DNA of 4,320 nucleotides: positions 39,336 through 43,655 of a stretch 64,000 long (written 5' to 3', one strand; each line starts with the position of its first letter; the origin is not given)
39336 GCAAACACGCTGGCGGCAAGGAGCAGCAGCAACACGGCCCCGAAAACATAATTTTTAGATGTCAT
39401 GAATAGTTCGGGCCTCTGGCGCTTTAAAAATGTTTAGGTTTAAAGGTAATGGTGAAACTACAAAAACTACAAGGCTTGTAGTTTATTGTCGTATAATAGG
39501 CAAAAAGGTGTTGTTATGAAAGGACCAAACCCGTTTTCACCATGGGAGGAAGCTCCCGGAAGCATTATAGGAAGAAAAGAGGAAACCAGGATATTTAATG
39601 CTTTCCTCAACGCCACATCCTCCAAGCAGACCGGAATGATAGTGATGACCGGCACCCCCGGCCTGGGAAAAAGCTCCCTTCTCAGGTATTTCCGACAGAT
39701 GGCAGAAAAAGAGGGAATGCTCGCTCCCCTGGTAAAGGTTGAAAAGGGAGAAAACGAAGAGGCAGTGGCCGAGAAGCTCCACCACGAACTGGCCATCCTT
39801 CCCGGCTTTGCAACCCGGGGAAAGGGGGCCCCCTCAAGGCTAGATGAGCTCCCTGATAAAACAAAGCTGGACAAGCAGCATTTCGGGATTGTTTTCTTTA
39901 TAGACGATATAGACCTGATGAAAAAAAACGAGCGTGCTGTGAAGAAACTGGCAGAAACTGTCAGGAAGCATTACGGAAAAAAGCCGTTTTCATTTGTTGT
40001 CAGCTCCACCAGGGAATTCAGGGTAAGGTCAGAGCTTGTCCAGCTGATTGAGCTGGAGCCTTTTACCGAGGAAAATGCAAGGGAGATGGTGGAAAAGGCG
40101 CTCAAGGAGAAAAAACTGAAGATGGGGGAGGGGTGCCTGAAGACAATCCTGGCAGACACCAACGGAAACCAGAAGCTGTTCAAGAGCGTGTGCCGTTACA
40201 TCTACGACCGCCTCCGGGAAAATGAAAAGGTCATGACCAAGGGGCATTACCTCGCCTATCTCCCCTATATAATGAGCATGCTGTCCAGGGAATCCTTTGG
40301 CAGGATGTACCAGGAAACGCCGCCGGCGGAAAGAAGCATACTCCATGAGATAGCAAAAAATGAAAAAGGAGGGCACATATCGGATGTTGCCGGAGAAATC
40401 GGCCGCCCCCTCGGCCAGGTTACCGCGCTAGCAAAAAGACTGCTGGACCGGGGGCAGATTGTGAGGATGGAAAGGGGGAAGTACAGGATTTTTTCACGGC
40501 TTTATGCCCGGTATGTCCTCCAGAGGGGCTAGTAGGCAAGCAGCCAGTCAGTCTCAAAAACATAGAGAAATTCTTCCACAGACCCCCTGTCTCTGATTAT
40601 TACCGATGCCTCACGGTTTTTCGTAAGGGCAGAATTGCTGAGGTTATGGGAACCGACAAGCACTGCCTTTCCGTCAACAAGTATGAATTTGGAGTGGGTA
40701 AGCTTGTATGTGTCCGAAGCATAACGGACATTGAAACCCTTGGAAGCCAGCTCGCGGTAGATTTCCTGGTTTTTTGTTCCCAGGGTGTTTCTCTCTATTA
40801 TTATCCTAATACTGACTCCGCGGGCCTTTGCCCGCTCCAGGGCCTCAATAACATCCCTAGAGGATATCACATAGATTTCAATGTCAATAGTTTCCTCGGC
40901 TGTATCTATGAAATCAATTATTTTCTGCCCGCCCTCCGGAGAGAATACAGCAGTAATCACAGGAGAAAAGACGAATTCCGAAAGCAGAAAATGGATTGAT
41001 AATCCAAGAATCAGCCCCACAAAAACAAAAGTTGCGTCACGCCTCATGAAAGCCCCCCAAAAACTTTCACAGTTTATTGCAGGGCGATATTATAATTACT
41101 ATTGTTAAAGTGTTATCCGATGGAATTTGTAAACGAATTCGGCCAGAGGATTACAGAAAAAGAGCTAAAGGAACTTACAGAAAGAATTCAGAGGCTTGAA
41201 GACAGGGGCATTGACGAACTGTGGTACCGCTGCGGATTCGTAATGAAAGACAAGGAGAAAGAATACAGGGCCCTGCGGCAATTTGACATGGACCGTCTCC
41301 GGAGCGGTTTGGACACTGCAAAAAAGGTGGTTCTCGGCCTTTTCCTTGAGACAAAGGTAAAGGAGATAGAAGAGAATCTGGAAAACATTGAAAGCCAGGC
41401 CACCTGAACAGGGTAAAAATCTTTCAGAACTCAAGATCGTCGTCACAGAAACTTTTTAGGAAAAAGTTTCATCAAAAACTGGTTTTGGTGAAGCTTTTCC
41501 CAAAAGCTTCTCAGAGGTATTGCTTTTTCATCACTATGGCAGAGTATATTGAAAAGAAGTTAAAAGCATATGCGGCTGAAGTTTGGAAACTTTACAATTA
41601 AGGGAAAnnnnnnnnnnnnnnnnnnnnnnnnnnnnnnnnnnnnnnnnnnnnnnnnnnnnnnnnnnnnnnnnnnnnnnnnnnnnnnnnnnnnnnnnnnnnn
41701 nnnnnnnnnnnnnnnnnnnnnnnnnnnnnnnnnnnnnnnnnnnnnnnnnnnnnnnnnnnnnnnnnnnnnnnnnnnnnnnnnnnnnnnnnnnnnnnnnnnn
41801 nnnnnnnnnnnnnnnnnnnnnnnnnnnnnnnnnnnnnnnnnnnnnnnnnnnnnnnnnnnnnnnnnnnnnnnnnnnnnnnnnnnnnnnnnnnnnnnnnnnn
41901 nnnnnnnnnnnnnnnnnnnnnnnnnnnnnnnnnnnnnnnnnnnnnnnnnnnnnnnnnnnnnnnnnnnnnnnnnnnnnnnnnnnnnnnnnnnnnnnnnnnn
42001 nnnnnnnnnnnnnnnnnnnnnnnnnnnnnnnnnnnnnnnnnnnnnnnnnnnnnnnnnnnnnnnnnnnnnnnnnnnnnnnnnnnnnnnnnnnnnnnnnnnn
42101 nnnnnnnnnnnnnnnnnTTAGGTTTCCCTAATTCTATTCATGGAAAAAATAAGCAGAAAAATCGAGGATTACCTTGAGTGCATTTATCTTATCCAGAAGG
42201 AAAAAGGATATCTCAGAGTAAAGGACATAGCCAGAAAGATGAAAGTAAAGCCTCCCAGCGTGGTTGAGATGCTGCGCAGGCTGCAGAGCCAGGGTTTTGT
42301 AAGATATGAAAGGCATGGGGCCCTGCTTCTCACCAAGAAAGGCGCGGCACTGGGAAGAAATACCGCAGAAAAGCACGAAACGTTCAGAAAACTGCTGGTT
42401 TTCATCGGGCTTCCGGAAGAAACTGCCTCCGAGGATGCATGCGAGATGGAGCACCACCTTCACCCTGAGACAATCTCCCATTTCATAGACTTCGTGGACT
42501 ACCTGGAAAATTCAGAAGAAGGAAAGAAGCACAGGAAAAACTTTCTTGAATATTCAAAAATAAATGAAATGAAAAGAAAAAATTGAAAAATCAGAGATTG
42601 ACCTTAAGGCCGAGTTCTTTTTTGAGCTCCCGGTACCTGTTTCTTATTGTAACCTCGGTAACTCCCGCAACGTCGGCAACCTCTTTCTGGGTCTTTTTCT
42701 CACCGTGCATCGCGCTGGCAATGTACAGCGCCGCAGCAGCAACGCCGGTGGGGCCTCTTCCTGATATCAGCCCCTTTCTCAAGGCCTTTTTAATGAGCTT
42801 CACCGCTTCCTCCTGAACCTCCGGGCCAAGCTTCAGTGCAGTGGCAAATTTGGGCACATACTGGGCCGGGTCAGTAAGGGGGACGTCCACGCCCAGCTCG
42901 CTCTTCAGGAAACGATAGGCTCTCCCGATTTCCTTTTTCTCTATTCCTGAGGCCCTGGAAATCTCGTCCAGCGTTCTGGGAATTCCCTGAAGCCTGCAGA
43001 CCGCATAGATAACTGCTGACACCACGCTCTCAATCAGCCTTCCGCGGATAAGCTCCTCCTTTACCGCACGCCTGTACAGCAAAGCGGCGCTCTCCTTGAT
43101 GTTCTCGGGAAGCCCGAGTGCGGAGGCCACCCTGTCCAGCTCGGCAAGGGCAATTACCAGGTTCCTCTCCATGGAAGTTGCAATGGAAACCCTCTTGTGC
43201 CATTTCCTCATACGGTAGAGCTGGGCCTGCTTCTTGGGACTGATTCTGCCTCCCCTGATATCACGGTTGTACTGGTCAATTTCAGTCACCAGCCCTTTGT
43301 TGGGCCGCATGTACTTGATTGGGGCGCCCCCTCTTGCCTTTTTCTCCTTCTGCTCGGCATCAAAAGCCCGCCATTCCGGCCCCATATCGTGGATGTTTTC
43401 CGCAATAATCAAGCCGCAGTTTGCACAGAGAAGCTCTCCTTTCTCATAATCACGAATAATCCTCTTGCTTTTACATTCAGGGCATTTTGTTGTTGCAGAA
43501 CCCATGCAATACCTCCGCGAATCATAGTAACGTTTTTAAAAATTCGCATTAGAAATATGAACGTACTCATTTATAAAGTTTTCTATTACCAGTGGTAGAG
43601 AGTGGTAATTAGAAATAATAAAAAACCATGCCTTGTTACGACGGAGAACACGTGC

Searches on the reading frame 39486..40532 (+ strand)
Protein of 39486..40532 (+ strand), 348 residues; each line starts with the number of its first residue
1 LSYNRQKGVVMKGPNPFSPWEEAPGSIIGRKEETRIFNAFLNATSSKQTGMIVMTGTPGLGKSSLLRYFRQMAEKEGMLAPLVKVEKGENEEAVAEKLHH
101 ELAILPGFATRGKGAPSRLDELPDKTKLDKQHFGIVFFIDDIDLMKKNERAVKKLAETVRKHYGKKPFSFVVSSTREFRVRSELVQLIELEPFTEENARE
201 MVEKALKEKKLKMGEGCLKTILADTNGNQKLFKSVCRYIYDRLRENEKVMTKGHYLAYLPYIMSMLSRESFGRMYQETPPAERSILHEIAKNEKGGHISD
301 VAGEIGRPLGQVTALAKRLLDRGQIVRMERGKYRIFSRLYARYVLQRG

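Call 17: search_protein_families(library=pfam, proteins=[window:39486-40532:+], max_evalue=0.001)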
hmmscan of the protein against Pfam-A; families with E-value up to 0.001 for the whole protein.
window:39486-40532:+ (348 aa): 7 families
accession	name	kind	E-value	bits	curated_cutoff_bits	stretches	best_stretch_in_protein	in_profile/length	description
PF13191.12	AAA_16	-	1.2e-08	36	32.6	1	28-88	3-63/167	AAA ATPase domain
PF13401.12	AAA_22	-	2.6e-07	31.5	27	1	48-179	4-127/130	AAA domain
PF20703.3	nSTAND1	-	9e-07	29.3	27.1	1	29-289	18-282/379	Novel STAND NTPase 1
PF01637.24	ATPase_2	-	1.4e-05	25.4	33.2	1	44-210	15-199/225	ATPase domain predominantly from Archaea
PF00004.35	AAA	-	2.7e-05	25.1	21.2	1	53-185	2-119/131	ATPase family associated with various cellular activities (AAA)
PF05729.18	NACHT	-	3.3e-05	24.2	26.7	0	134-208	82-166/167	NACHT domain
PF07693.20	KAP_NTPase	-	0.00014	21.7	20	0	125-173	143-189/293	KAP family P-loop domain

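Call 60: search_protein_families(library=padloc, proteins=[window:39486-40532:+], max_evalue=0.01)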
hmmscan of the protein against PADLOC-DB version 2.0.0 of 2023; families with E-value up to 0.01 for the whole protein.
window:39486-40532:+ (348 aa): 1 family
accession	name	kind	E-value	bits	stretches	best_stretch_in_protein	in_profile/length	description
PDLC02673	DndF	-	0.002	15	0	29-73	28-72/548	DndF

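Call 61: search_protein_families(library=phrogs, proteins=[window:39486-40532:+], max_evalue=0.01)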
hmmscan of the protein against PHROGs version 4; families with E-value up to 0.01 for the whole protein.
window:39486-40532:+ (348 aa): 5 families
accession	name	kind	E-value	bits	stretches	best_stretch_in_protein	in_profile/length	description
phrog_6841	-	unknown function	3.5e-05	23.8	0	17-97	24-103/470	-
phrog_168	-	DNA, RNA and nucleotide metabolism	6.8e-05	23.7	1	27-203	23-171/314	clamp loader of DNA polymerase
phrog_296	-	integration and excision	8.4e-05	22.4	1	46-147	315-402/626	DNA transposition protein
phrog_800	-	head and packaging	0.0035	17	1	33-126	12-100/511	terminase small subunit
phrog_19053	-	unknown function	0.008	16.8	0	284-337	163-215/246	-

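Call 81: search_protein_families(library=ncbifam, proteins=[window:39486-40532:+], max_evalue=0.01)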
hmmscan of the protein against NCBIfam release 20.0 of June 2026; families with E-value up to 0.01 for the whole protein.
window:39486-40532:+ (348 aa): 3 families
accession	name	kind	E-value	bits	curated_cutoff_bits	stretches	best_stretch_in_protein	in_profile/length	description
TIGR02928.1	TIGR02928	subfamily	0.00013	21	181.3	1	24-163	14-161/366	orc1/cdc6 family replication initiation protein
TIGR03015.1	pepcterm_ATPase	hypoth_equivalog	0.00028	20.4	324.5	0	38-83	32-78/269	XrtA/PEP-CTERM system-associated ATPase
TIGR00750.1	lao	equivalog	0.0073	15.5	240.75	0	47-85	32-70/300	methylmalonyl Co-A mutase-associated GTPase MeaB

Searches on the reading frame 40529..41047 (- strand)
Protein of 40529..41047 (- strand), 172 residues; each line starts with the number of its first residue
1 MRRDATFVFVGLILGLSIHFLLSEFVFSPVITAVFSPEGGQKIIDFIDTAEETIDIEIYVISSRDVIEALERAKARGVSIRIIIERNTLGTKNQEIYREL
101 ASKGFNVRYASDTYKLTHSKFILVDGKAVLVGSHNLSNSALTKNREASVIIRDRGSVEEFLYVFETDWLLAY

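Call 17: search_protein_families(library=pfam, proteins=[window:40529-41047:-], max_evalue=0.001)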
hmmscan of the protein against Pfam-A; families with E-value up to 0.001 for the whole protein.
window:40529-41047:- (172 aa): 5 families
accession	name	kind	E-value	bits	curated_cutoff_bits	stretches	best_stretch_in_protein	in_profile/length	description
PF13091.12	PLDc_2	-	7.6e-30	103.9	27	1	43-168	1-132/132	PLD-like domain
PF11495.14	Regulator_TrmB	-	2.1e-06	27.6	22.2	1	41-168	13-129/233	Archaeal transcriptional regulator TrmB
PF17941.7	PP_kinase_C_1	-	6.4e-05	23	25.7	1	49-125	34-112/167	Polyphosphate kinase C-terminal domain 1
PF24217.1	DUF7436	-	0.00017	22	34.2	1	64-169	49-148/153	Family of unknown function (DUF7436)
PF07894.18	SACK1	-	0.00052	20.1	21.4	0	46-147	133-249/274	Scaffolding anchor of CK1 domain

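Call 60: search_protein_families(library=padloc, proteins=[window:40529-41047:-], max_evalue=0.01)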
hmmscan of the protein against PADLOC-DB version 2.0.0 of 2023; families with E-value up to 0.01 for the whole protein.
window:40529-41047:- (172 aa): 29 families (the best 25 are shown)
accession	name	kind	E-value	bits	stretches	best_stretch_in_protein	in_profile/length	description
PDLC02614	DrmC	-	1.6e-21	74.7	1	42-155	25-139/153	DrmC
PDLC02606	DrmC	-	5.4e-14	50.3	1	29-152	25-158/182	DrmC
PDLC02588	DrmC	-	3.4e-13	47.8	1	40-153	106-229/256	DrmC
PDLC02585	DrmC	-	4.7e-13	47.3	1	40-153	107-230/253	DrmC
PDLC02612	DrmC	-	1.3e-12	45.8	1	43-154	97-211/235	DrmC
PDLC02607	DrmC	-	1.3e-12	45.6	1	43-164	115-250/265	DrmC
PDLC03922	MkoB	-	3.9e-10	37.6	1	38-162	311-440/610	-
PDLC03924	MkoC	-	5.8e-09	32.6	1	56-158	1015-1123/1136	-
PDLC02609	DrmC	-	6.4e-09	34.1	1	45-155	103-220/241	DrmC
PDLC02616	DrmC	-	7.2e-09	33.6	1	43-156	86-204/224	DrmC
PDLC02597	DrmC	-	1.3e-08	33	1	43-154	101-222/242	DrmC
PDLC02595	DrmC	-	2.8e-08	31.8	1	47-156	125-246/269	DrmC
PDLC02611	DrmC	-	3e-08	32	1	45-165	3-127/138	DrmC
PDLC02602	DrmC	-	1.1e-07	29.3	1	41-152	109-233/381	DrmC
PDLC02591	DrmC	-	1.2e-07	29.2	1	47-153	121-236/260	DrmC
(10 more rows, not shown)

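Call 81: search_protein_families(library=ncbifam, proteins=[window:40529-41047:-], max_evalue=0.01)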
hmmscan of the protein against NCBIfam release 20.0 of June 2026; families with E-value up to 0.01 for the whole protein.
window:40529-41047:- (172 aa): 9 families
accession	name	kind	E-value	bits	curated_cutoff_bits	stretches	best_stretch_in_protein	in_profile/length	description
NF038319.1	DISARM_DrmC_I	equivalog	1.6e-15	57.3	133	1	41-156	97-223/236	DISARM system phospholipase D-like protein DrmC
NF010490.0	PRK13912.1-1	equivalog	3.5e-13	49.9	211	1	16-157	12-145/159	nuclease NucT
NF010492.0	PRK13912.1-3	equivalog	7.2e-12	45.2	297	1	43-163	39-167/178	nuclease NucT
TIGR04265.1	bac_cardiolipin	equivalog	5.2e-09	35.6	290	1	45-167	325-450/483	cardiolipin synthase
NF008427.0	PRK11263.1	equivalog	1.2e-08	34.5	281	1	57-155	227-327/409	cardiolipin synthase ClsB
NF010493.0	PRK13912.1-4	equivalog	1.9e-08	34.5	351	1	42-155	31-152/171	nuclease NucT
NF010491.0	PRK13912.1-2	equivalog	3.1e-08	33.6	225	1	43-149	41-155/180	nuclease NucT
NF041068.1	DpdK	equivalog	2.2e-05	24.1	100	1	66-168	67-167/167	phospholipase D-like domain-containing protein DpdK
NF009107.0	PRK12452.1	equivalog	0.0028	16.5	787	1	46-168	352-477/509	cardiolipin synthase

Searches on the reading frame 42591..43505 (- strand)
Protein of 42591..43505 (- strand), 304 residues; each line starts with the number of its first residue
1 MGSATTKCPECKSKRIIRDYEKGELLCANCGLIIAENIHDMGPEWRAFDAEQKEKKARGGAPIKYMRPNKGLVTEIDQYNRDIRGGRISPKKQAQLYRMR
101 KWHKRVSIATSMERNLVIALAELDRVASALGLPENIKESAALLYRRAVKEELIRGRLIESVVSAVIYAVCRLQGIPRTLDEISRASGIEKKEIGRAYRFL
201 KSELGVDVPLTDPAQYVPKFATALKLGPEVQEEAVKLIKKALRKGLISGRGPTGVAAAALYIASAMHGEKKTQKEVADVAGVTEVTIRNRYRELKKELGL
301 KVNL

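Call 17: search_protein_families(library=pfam, proteins=[window:42591-43505:-], max_evalue=0.001)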
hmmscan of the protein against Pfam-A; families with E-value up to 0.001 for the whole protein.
window:42591-43505:- (304 aa): 2 families
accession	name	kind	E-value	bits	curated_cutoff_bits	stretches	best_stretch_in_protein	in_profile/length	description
PF00382.24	TFIIB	-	1.8e-48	162.9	23.6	2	207-296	2-91/92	Transcription factor TFIIB repeat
PF08271.17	Zn_Ribbon_TF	-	2.1e-17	62.8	29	1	7-48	2-43/43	TFIIB zinc-binding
